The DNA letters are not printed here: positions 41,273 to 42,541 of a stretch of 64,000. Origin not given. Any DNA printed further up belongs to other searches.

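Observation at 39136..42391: vWA protein - mazEF - degenerate DRG-like GTPase gene string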

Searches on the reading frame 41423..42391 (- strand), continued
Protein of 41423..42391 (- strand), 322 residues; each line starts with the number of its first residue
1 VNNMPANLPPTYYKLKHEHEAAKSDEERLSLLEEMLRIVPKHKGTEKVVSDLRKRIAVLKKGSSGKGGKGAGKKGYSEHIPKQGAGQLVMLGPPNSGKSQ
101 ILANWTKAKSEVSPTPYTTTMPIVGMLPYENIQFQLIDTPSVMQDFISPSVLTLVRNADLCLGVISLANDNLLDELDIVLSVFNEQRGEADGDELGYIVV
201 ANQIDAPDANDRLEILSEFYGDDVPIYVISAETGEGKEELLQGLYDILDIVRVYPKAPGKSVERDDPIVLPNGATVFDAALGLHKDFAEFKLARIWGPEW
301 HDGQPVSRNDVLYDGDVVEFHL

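Call 33: search_protein_representatives(protein=window:41423-42391:-)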
Query: 322 residues. Proteins with E-value up to 0.001 (for the whole library): 2821; up to 1e-10: 1237; up to 1e-30: 372. The best 150 are listed.
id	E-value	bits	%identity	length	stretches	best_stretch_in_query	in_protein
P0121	2.1e-109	381.9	60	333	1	4-322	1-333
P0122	1.3e-107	376.1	82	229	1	4-221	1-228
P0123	3.0e-79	282.8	46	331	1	4-322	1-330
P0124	1.8e-77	277.0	47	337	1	4-322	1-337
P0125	1.1e-75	271.2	45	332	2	4-182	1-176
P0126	5.1e-74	265.7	44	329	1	4-322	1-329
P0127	2.9e-73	263.2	47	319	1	4-322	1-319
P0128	2.9e-72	259.9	44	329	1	4-321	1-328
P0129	2.9e-70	253.3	47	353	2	4-176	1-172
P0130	2.0e-69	250.6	44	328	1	4-321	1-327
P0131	2.7e-69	250.1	44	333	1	4-322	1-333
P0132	5.9e-69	249.0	42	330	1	4-321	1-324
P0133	3.1e-68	246.7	44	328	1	4-321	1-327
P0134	3.9e-68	246.3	43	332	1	4-322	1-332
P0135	2.1e-67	243.9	40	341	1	3-321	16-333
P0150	7.8e-65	235.5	42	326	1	4-321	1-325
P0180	2.1e-60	220.9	41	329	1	4-321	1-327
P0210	1.7e-55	204.8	39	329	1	4-321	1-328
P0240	1.4e-50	188.7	35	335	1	4-322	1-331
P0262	2.4e-47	178.0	34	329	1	4-322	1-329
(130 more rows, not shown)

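Call 36: find_related_loci(query=A2, collection=genome_contigs, flank=8000)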
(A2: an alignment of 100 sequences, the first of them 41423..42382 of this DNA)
Query A2 (319 aa) in genome_contigs; peptide patterns used: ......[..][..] (x = any residue, [..] = any of these).
600 stretches matched a pattern (row limit reached: there are more); 600 encode a relative of the query (tblastn E <= 1e-3); the best 80 are kept; 80 distinct loci.
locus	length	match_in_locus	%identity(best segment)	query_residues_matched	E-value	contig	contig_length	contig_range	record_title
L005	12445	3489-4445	90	1-319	0e+0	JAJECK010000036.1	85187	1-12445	MAG: Candidatus Poribacteria bacterium isolate jk18xAbins.19 k141_211001, whole genome shotgun sequence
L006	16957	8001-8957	86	1-319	1e-180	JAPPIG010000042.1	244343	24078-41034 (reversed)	MAG: Candidatus Poribacteria bacterium isolate RHO2_bin_17 NODE_59_length_244343_cov_61.475169, whole genome shotgun seq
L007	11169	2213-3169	84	1-319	9e-177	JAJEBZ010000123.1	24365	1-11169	MAG: Candidatus Poribacteria bacterium isolate jk18x9bins.65 k141_290666, whole genome shotgun sequence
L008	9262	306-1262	84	1-319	6e-176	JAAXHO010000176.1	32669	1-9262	MAG: Candidatus Poribacteria bacterium isolate Plut_88891 unfiltered_Plut_88891_genomic_contig_854521, whole genome shot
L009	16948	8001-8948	85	1-319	5e-175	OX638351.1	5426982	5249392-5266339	MAG: uncultured Poribacteria bacterium isolate d4690918-7cf6-4b6d-bcb0-07eb3c50a363 genome assembly, chromosome: 1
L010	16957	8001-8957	83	1-319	5e-174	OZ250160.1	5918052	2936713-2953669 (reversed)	MAG: Candidatus Poribacteria bacterium isolate 8ae7ebc5-6e71-4186-9c0c-d873ebd224b0 genome assembly, chromosome: 1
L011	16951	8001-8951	73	1-319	2e-156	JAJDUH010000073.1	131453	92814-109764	MAG: Candidatus Poribacteria bacterium isolate jk18x1bzbins.72 k141_1573537, whole genome shotgun sequence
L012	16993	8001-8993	60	1-319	3e-125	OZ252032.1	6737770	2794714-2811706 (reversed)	MAG: Candidatus Poribacteria bacterium isolate aa3f26ad-70d9-470a-add4-ad97223fdacd genome assembly, chromosome: 1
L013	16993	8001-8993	60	1-319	1e-124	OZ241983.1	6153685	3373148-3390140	MAG: Candidatus Poribacteria bacterium isolate 364a25e6-8d4f-453a-8db8-f2b726c437a0 genome assembly, chromosome: 1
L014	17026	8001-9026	56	1-319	2e-113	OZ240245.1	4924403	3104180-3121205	MAG: Candidatus Poribacteria bacterium isolate dca23892-4e13-4299-a543-0851fd76b4fe genome assembly, chromosome: 1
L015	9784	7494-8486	47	1-319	4e-95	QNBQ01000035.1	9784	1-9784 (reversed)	MAG: Candidatus Poribacteria bacterium isolate B28_G17 B28_Guay17_scaffold_02015, whole genome shotgun sequence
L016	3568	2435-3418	45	1-319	2e-87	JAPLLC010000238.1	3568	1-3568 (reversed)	MAG: Candidatus Methylomirabilota bacterium isolate LacPavin_0419_WC70L_MAG_65_10 LacPavin_0419_WC70L_scaffold_245147, w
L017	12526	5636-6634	43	1-318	5e-86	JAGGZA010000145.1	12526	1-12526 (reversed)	MAG: Candidatus Aerophobetes bacterium isolate AUK192 PB_MBMC_146_c_000000000195, whole genome shotgun sequence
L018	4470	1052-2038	42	1-319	2e-86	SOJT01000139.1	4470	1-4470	MAG: Candidatus Aerophobetes bacterium isolate E44_bin3 NODE_12856_length_4470_cov_25.223330, whole genome shotgun seque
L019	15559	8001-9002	43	1-319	1e-83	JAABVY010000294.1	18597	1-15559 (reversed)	MAG: Candidatus Zixiibacteriota bacterium isolate ACK-K077 K_merged_R1_(paired)_contig_33830, whole genome shotgun seque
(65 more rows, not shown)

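Call 43: search_protein_families(library=pfam, alignment_id=A3, max_evalue=0.00001)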
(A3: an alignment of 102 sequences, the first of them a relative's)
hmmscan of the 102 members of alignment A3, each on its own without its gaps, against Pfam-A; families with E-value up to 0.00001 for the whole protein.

A. member 1, L015:8496-9728:- (410 aa): 4 families
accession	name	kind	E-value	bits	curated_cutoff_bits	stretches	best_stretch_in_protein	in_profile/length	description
PF07494.17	Reg_prop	-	4.1e-09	36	20.4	0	111-132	1-23/24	Two component regulator propeller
PF13181.12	TPR_8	-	9.2e-07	29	25.7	0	22-50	5-33/34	Tetratricopeptide repeat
PF13174.12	TPR_6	-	2.8e-06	28.1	26.3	0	20-51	2-33/33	Tetratricopeptide repeat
PF07719.23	TPR_2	-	4.3e-06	26.9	27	0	57-81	3-27/34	Tetratricopeptide repeat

B. families by the number of members that match (of 102 scanned): 122 families (the first 25 are shown)
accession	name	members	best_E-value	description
PF02518.31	HATPase_c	4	4.9e-27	Histidine kinase-, DNA gyrase B-, and HSP90-like ATPase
PF01180.27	DHO_dh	3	6.8e-83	Dihydroorotate dehydrogenase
PF00072.30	Response_reg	3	7.4e-26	Response regulator receiver domain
PF01207.24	Dus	3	1.4e-09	Dihydrouridine synthase (Dus)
PF01435.24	Peptidase_M48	2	2.7e-42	Peptidase family M48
PF00248.27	Aldo_ket_red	2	3.2e-31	Aldo/keto reductase family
PF00107.32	ADH_zinc_N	2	4.1e-30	Zinc-binding dehydrogenase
PF08240.17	ADH_N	2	5.1e-28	Alcohol dehydrogenase GroES-like domain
PF13581.12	HATPase_c_2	2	1.4e-21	Histidine kinase-like ATPase domain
PF04542.20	Sigma70_r2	2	3.7e-21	Sigma-70 region 2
PF03364.25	Polyketide_cyc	2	2.5e-20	Polyketide cyclase / dehydrase and lipid transport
PF03358.20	FMN_red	2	7.1e-18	NADPH-dependent FMN reductase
PF10604.15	Polyketide_cyc2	2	1.6e-17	Polyketide cyclase / dehydrase and lipid transport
PF12146.15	Hydrolase_4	2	1.9e-15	Serine aminopeptidase, S33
PF04545.22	Sigma70_r4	2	5.6e-15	Sigma-70, region 4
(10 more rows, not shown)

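Call 44: search_protein_families(library=pfam, alignment_id=A4, max_evalue=0.00001)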
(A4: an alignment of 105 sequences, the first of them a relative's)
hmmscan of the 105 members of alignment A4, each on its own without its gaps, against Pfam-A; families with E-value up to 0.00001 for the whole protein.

A. member 1, L015:5969-6898:- (309 aa): 4 families
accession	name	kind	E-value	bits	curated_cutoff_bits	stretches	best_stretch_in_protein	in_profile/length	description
PF01795.25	Methyltransf_5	-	9.7e-119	396.9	27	1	8-296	3-308/309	MraW methylase family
PF01209.24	Ubie_methyltran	-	9.3e-07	28.9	20.1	0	16-90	38-113/233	ubiE/COQ5 methyltransferase family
PF13847.12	Methyltransf_31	-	1.3e-06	28.6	27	0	25-89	3-68/145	Methyltransferase domain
PF13649.12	Methyltransf_25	-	5.9e-06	27.3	27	0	31-116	3-82/97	Methyltransferase domain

B. families by the number of members that match (of 105 scanned): 144 families (the first 25 are shown)
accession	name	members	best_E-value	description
PF06245.16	DUF1015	3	3e-85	Protein of unknown function (DUF1015)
PF00005.33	ABC_tran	3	2.9e-36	ABC transporter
PF02518.31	HATPase_c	3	4.7e-29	Histidine kinase-, DNA gyrase B-, and HSP90-like ATPase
PF00072.30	Response_reg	3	1.1e-26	Response regulator receiver domain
PF10418.14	DHODB_Fe-S_bind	3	3.8e-16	Iron-sulfur cluster binding domain of dihydroorotate dehydrogenase B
PF00175.26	NAD_binding_1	3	1.3e-10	Oxidoreductase NAD-binding domain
PF02826.25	2-Hacid_dh_C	2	1.5e-62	D-isomer specific 2-hydroxyacid dehydrogenase, NAD binding domain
PF00515.34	TPR_1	2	4.3e-49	Tetratricopeptide repeat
PF07719.23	TPR_2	2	1.6e-45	Tetratricopeptide repeat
PF00389.36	2-Hacid_dh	2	4.6e-36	D-isomer specific 2-hydroxyacid dehydrogenase, catalytic domain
PF13181.12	TPR_8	2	2.4e-35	Tetratricopeptide repeat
PF13692.12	Glyco_trans_1_4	2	3.6e-27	Glycosyl transferases group 1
PF13414.12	TPR_11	2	2.6e-26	TPR repeat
PF13424.12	TPR_12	2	2.4e-22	Tetratricopeptide repeat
PF13649.12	Methyltransf_25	2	7.8e-21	Methyltransferase domain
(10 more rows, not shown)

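Call 46: search_solved_structures(query=A2, max_evalue=0.001, show_alignments=2)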
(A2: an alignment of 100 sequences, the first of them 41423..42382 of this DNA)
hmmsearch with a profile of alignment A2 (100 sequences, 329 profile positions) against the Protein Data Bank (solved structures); distinct sequences matched with E-value up to 0.001: 145 (the best 60 are shown).
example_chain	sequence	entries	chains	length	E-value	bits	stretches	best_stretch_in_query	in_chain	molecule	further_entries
7nrc_So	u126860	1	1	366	7.7e-56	193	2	24-196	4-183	Ribosome-interacting GTPase 2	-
4a9a_A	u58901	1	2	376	6.5e-53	183.4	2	15-205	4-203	RIBOSOME-INTERACTING GTPASE 1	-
7rr5_R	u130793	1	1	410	4e-52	180.8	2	21-197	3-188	Ribosome-interacting GTPase 1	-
7odt_t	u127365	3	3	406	2.3e-24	89.6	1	69-247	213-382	Mitochondrial ribosome-associated GTPase 2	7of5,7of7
7o9k_G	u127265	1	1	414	2.4e-24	89.5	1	69-247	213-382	Mitochondrial ribosome-associated GTPase 2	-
1lnz_A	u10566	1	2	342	5.7e-22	81.7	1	73-254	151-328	SPO0B-associated GTP-binding protein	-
6lss_4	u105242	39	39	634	2.7e-21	79.5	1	82-268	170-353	Nucleolar GTP-binding protein 1 | GTP-binding protein 4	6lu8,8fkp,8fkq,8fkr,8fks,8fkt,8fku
1mky_A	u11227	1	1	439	2.9e-21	79.4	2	81-192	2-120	Probable GTP-binding protein engA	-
2eki_A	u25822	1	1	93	1.2e-20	77.3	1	254-327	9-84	Developmentally-regulated GTP-binding protein 1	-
7oi6_y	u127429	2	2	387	2.7e-20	76.2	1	71-231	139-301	GTP-binding protein 10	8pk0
1udx_A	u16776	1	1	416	3.6e-20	75.8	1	78-253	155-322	the GTP-binding protein Obg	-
2e87_A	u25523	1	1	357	4.3e-19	72.2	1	81-254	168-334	Hypothetical protein PH1320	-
9e9c_t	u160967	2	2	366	6.1e-19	71.7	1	70-226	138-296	GTP-binding protein 10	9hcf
4dcs_A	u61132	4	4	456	7.7e-19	71.4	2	79-253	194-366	GTP-BINDING PROTEIN ENGA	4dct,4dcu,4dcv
5dn8_A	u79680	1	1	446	1.4e-18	70.5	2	83-192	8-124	GTPase Der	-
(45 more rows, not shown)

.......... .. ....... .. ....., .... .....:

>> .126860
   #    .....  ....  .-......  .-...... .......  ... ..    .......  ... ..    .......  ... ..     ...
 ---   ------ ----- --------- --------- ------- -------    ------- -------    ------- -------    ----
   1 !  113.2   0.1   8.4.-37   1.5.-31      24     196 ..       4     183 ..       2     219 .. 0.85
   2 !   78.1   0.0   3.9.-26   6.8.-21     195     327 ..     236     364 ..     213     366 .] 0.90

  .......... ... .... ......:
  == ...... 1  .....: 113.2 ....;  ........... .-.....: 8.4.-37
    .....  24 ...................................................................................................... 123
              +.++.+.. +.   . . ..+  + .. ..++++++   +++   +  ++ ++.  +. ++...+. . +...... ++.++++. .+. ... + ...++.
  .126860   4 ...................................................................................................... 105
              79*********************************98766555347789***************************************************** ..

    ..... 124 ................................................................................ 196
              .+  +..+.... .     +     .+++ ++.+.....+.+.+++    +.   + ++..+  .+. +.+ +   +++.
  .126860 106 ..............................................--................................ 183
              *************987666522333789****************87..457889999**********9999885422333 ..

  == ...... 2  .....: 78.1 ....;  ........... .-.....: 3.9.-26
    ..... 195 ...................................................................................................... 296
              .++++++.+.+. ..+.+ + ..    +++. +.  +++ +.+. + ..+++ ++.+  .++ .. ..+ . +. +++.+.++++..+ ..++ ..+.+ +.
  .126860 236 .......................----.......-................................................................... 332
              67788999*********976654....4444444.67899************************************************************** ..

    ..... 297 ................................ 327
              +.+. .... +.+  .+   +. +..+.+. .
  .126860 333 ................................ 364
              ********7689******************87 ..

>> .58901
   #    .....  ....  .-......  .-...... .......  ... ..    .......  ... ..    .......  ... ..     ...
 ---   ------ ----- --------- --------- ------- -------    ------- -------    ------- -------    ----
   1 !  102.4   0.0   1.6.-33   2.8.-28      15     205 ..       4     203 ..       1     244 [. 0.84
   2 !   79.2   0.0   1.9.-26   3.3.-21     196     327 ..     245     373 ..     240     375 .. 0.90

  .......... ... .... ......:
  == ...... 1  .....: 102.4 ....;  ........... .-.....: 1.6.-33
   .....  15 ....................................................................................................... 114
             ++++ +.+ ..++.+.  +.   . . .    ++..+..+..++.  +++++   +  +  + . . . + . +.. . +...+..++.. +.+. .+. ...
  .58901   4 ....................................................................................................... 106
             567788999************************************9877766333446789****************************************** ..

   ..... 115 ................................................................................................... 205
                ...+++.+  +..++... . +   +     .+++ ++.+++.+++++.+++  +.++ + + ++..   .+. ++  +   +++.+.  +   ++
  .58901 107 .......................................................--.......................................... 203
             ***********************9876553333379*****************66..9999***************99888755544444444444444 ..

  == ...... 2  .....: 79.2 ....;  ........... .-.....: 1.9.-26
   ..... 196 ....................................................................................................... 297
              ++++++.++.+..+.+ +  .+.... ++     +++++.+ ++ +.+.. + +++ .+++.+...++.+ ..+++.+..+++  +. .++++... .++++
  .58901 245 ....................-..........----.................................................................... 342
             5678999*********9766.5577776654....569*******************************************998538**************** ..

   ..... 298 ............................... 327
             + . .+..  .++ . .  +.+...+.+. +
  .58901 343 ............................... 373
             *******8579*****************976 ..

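Call 56: predict_structure(alignment_id=A2)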
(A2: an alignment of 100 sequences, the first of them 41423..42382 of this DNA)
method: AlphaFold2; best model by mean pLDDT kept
length: 319 residues; sequences in the alignment: 100
mean_pLDDT: 92.1   pTM: 0.75
mean pLDDT of the five models: 92.1, 92.0, 91.9, 91.7, 91.3
residues with pLDDT >= 90: 266; 70-90: 24; 50-70: 22; < 50: 7
segments of 3 or more residues with pLDDT < 50: 63-66, 68-70
pLDDT, mean of each block of 10 residues (from residue 1): 87 97 95 96 95 88 51 79 97 96 85 73 98 96 91 96 98 95 72 93 98 97 98 98 98 97 97 98 97 96 98 98
secondary structure, 60 per line:
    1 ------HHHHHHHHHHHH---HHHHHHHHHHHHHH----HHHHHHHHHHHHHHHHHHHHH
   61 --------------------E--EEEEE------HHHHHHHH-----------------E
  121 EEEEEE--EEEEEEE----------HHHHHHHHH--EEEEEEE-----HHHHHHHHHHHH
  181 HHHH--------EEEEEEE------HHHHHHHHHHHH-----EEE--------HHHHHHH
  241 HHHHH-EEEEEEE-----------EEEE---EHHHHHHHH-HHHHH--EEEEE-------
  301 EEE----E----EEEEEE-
elements in order: H7-18 H22-35 H40-60 E84-88 H95-102 E120-126 E129-135 H146-154 E157-163 H169-184 E193-199 H206-217 E223-225 H234-245 E247-253 E265-268 H273-280 H282-286 E289-293 E301-303 E313-318
